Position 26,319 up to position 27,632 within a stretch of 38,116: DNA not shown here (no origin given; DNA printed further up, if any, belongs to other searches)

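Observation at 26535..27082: A protein-like +1-frame ORF is overprinted on the whole catalytic half of the methyltransferase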

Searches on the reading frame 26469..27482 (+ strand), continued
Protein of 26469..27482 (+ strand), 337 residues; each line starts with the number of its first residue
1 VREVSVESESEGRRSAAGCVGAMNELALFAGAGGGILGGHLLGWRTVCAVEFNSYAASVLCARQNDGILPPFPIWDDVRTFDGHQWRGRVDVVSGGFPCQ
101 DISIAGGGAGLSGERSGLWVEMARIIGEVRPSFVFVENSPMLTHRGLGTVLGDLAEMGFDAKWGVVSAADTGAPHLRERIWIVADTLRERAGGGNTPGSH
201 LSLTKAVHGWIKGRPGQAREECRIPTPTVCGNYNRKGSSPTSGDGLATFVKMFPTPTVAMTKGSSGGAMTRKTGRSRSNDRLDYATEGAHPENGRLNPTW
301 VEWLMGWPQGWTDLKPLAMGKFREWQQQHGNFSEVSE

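Call 62: search_solved_structures(query=P0145, max_evalue=0.01, show_alignments=2)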
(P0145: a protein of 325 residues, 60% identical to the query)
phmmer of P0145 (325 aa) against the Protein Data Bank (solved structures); distinct sequences matched with E-value up to 0.01: 44.
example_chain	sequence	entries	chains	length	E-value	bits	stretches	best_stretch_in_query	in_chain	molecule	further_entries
10mh_A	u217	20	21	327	2e-12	50.1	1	5-163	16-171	PROTEIN (CYTOSINE-SPECIFIC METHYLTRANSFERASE HHAI) | HaeIII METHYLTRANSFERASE | Modification methylase HhaI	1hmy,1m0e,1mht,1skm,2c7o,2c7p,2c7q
1svu_A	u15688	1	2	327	2.1e-12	50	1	5-163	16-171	Modification methylase HhaI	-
1fjx_A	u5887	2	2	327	2.1e-12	50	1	5-163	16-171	HHAI DNA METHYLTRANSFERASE | MODIFICATION METHYLASE HHAI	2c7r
2i9k_A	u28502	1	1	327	2.6e-12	49.7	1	5-163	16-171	Modification methylase HhaI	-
2uyh_A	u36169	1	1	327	3.9e-12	49.1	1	5-163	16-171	MODIFICATION METHYLASE HHAI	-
2zcj_A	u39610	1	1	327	5.3e-12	48.7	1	5-163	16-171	Modification methylase HhaI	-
2uz4_A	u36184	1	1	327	1e-11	47.8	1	5-163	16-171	MODIFICATION METHYLASE HHAI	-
2uyc_A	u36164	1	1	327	1e-11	47.8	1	5-163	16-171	MODIFICATION METHYLASE HHAI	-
2z6u_A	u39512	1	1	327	1.4e-11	47.4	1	5-163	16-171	Modification methylase HhaI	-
2z6q_A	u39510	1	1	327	1.4e-11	47.3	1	5-163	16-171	Modification methylase HhaI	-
2z6a_A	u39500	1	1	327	3.7e-11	45.9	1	5-163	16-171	Modification methylase HhaI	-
1dct_A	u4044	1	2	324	1.7e-08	37.2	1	1-164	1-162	PROTEIN (MODIFICATION METHYLASE HAEIII)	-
3ubt_Y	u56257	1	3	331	4.4e-07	32.5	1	1-164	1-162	Modification methylase HaeIII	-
9mvy_A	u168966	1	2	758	1.2e-06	31.1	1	63-160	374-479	DNA (cytosine-5)-methyltransferase 1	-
7ubu_A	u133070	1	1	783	1.3e-06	31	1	63-160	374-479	DNA (cytosine-5)-methyltransferase 1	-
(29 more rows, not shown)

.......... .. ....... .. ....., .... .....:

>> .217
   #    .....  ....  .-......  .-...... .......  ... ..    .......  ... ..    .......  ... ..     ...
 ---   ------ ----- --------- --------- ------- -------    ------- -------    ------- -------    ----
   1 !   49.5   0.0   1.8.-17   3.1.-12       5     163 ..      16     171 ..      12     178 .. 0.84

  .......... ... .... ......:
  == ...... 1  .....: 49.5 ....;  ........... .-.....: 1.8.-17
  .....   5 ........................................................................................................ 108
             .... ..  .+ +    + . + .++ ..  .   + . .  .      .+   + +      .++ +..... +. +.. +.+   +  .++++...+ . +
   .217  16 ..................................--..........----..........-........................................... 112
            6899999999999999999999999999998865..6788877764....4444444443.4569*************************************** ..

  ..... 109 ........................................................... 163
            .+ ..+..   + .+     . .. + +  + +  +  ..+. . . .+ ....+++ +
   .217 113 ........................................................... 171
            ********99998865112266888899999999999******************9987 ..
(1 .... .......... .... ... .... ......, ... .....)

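Call 67: predict_structure(alignment_id=A2)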
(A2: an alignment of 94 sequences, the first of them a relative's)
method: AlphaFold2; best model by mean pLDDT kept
length: 325 residues; sequences in the alignment: 94
mean_pLDDT: 69.3   pTM: 0.62
mean pLDDT of the five models: 69.3, 67.9, 67.8, 66.0, 62.3
residues with pLDDT >= 90: 100; 70-90: 66; 50-70: 62; < 50: 97
segments of 3 or more residues with pLDDT < 50: 187-238, 243-253, 263-265, 283-285, 287-307
pLDDT, mean of each block of 10 residues (from residue 1): 82 65 93 90 90 94 96 82 71 85 97 92 93 96 87 86 87 59 51 38 40 39 39 45 45 54 55 56 49 40 45 81 62
secondary structure, 60 per line:
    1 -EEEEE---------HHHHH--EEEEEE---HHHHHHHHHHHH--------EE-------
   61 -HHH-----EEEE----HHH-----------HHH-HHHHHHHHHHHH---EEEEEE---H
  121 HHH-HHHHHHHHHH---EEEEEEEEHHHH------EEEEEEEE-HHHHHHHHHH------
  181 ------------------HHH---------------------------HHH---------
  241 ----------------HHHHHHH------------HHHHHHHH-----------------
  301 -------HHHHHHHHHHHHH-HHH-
elements in order: E2-6 H16-20 E23-28 H32-43 E70-73 H96-107 E111-116 H120-123 H125-134 E138-145 H146-149 E156-163 H165-174 H257-263 H276-283 H308-320

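Call 71: fold_search(model_id=the predicted structure, library=pdb)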
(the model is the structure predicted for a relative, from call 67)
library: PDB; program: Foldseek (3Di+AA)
matches with E <= 10: 1060; with E <= 0.001: 279
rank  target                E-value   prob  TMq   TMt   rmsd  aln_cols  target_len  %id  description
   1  1fjx_A                2.8e-12  1.00  0.43  0.42   3.0       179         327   26  STRUCTURE OF TERNARY COMPLEX OF HHAI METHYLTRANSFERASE MUTANT (T250G) IN COMPLEX WITH DNA AND ADOHCY (released 2000-12-15)
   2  2uyc_A                7.8e-12  1.00  0.43  0.42   3.0       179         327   26  HhaI DNA methyltransferase R163N mutant complex with 13mer GCGC-GMGC oligonucleotide and SAH (released 2008-05-27)
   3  2uz4_A                1.2e-11  1.00  0.43  0.42   3.0       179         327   26  HhaI DNA methyltransferase R165N mutant complex with 13mer GCGC-GMGC oligonucleotide and SAH (released 2008-06-03)
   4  2z6q_A                1.6e-11  1.00  0.43  0.43   2.7       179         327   27  Ternary structure of Arg165Ala M.HhaI C5-Cytosine DNA methyltransferase with unmodified DNA and AdoHcy (released 2007-08-28)
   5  2uyh_A                2.5e-11  1.00  0.43  0.43   2.6       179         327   28  HhaI DNA methyltransferase S87Q-Q237S mutant complex with 13mer GCGC- GMGC oligonucleotide and SAH (released 2008-05-27)
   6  2zcj_A                2.7e-11  1.00  0.43  0.43   2.6       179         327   27  Ternary structure of the Glu119Gln M.HhaI, C5-Cytosine DNA methyltransferase, with unmodified DNA and AdoHcy (released 2007-12-04)
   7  9ped_A                2.7e-11  1.00  0.42  0.18   3.1       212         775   22  Cryo-EM structure of Arabidopsis thaliana Met1 in complex with DNA (released 2025-10-22)
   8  2i9k_A                3.7e-11  1.00  0.43  0.43   2.6       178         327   28  Engineered Extrahelical Base Destabilization Enhances Sequence Discrimination of DNA Methyltransferase M.HhaI (released 2006-10-10)
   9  2z6a_A                4.2e-11  1.00  0.43  0.42   3.1       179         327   27  S-Adenosyl-L-methionine-Dependent Methyl Transfer: Observable Precatalytic Intermediates during DNA Cytosine Methylati (released 2007-08-21)
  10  2z6u_A                4.5e-11  1.00  0.42  0.42   3.1       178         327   28  Ternary structure of the Glu119Ala M.HhaI, C5-Cytosine DNA methyltransferase, with unmodified DNA and AdoHcy (released 2007-11-20)
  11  1dct_A                5.1e-11  1.00  0.44  0.44   2.8       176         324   23  DNA (CYTOSINE-5) METHYLASE FROM HAEIII COVALENTLY BOUND TO DNA (released 1995-09-15)
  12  1hmy                  2.4e-10  1.00  0.39  0.39   5.5       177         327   28  CRYSTAL STRUCTURE OF THE HHAI DNA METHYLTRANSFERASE COMPLEXED WITH S-ADENOSYL-L-METHIONINE (released 1993-10-31)
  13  3ubt_A                4.1e-10  1.00  0.41  0.40   3.8       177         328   21  Crystal Structure of C71S Mutant of DNA Cytosine-5 Methyltransferase M.HaeIII Bound to DNA (released 2012-10-03)
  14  9k2x_B                5.0e-10  1.00  0.40  0.13   4.2       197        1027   24  Cryo-EM structure of USP7:DNMT1 complex; open conformation (released 2025-06-25)
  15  7sfg_A                5.3e-10  1.00  0.41  0.17   4.0       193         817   26  Human DNMT1(729-1600) Bound to Zebularine-Containing 12mer dsDNA and Cofactor SAM (released 2022-03-30)
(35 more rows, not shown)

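Call 74: search_protein_families(library=ncbifam, proteins=[P0121, P0145], max_evalue=0.01)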
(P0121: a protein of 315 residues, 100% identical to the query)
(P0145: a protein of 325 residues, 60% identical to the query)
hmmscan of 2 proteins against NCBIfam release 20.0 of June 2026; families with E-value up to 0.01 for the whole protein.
P0121 (315 aa): 1 family
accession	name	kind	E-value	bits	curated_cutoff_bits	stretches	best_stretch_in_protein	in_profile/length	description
TIGR00675.1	dcm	superfamily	2.6e-23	83.2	100.65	1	6-162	4-159/329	DNA (cytosine-5-)-methyltransferase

P0145 (325 aa): 1 family
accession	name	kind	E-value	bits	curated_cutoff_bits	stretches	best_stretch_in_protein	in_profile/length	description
TIGR00675.1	dcm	superfamily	5.3e-23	82.2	100.65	1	6-165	4-162/329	DNA (cytosine-5-)-methyltransferase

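Call 75: search_protein_families(library=padloc, proteins=[P0121], max_evalue=0.01)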
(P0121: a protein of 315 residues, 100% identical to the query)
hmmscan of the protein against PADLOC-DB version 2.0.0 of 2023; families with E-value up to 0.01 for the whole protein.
P0121 (315 aa): 53 families (the best 25 are shown)
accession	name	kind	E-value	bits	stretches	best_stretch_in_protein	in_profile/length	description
PDLC03272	MTase_II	-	1.1e-30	105.1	1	5-163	79-235/407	Type II methyltransferase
PDLC00026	DruM2|DruM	-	1.5e-30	104.9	1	3-166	7-170/336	DNA cytosine methylase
PDLC03378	MTase_II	-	6.7e-28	96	1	2-162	4-166/344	Type II methyltransferase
PDLC03718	oMTase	-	9e-25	85.7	1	3-161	5-158/362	orphan methyltransferase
PDLC03234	MTase_II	-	1e-23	82.2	1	2-167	6-178/375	Type II methyltransferase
PDLC00029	DruM2|DruM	-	3.1e-23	80.6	1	3-164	7-166/329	DNA cytosine methylase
PDLC03286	MTase_II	-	3.6e-22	77.1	1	1-168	1-173/185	Type II methyltransferase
PDLC00033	DruM2|DruM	-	3.6e-22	77.1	1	4-162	25-189/368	DNA cytosine methylase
PDLC03307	MTase_II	-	5.6e-21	73.2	2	1-123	1-117/382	Type II methyltransferase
PDLC03254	MTase_II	-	2.2e-20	71.2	1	4-162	6-159/367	Type II methyltransferase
PDLC03324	MTase_II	-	4e-20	70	1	4-163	9-169/408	Type II methyltransferase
PDLC03326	MTase_II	-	3.7e-19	67.2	1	4-161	8-173/412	Type II methyltransferase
PDLC00032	DruM2|DruM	-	9.5e-19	65.9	1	5-162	8-168/424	DNA cytosine methylase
PDLC00027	DruM2|DruM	-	6.4e-16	56.7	1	3-161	14-169/361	DNA cytosine methylase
PDLC03329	MTase_II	-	2.1e-15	54.8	1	67-162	76-181/407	Type II methyltransferase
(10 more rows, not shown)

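Call 83: find_encoding_contigs(protein=P0122, flank=600, max_places=1)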
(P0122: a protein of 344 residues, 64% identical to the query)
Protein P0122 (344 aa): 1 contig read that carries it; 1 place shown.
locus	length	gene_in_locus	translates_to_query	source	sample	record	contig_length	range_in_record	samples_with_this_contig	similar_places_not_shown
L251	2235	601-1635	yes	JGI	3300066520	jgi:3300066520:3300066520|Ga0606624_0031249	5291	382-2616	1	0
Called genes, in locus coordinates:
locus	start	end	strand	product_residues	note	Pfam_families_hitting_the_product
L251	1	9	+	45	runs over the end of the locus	-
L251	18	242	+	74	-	-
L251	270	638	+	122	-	PF19698:DUF6197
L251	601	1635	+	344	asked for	PF00145:DNA_methylase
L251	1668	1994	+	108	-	PF26948:DUF8296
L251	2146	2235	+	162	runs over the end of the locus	-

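Call 84: find_encoding_contigs(protein=P0123, flank=600, max_places=1)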
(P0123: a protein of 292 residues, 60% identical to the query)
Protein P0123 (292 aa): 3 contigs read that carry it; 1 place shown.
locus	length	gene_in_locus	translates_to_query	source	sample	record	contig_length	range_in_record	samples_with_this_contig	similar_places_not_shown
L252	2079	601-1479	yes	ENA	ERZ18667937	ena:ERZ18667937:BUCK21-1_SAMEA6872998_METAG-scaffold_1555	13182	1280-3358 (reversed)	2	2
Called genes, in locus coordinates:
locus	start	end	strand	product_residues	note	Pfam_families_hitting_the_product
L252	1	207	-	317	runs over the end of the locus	-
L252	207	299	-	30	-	-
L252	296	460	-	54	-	-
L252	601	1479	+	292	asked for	PF00145:DNA_methylase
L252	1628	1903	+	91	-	PF05866:RusA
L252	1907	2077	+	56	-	-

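Call 85: find_encoding_contigs(protein=P0129, flank=600, max_places=1)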
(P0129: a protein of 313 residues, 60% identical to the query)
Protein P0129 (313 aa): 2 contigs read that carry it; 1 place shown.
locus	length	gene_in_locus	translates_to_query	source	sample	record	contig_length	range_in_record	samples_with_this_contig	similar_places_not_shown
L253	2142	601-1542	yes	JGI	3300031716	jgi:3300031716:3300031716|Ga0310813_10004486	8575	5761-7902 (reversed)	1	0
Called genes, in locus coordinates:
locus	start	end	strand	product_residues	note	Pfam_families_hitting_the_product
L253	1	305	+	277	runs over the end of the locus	-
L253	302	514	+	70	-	-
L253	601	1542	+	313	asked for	PF00145:DNA_methylase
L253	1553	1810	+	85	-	-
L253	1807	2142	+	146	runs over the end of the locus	-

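Call 86: find_encoding_contigs(protein=P0154, flank=600, max_places=1)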
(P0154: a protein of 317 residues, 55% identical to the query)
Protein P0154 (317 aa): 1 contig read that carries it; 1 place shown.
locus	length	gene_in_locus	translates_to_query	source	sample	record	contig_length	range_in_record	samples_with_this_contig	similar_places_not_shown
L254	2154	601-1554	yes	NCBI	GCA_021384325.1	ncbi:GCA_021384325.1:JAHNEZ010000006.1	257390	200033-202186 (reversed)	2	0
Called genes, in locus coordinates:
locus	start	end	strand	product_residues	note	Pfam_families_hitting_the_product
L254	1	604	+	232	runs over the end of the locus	-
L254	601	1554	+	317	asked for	PF00145:DNA_methylase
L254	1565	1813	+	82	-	PF08279:HTH_11, PF13730:HTH_36 (weak)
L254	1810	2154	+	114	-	-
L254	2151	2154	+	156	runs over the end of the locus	-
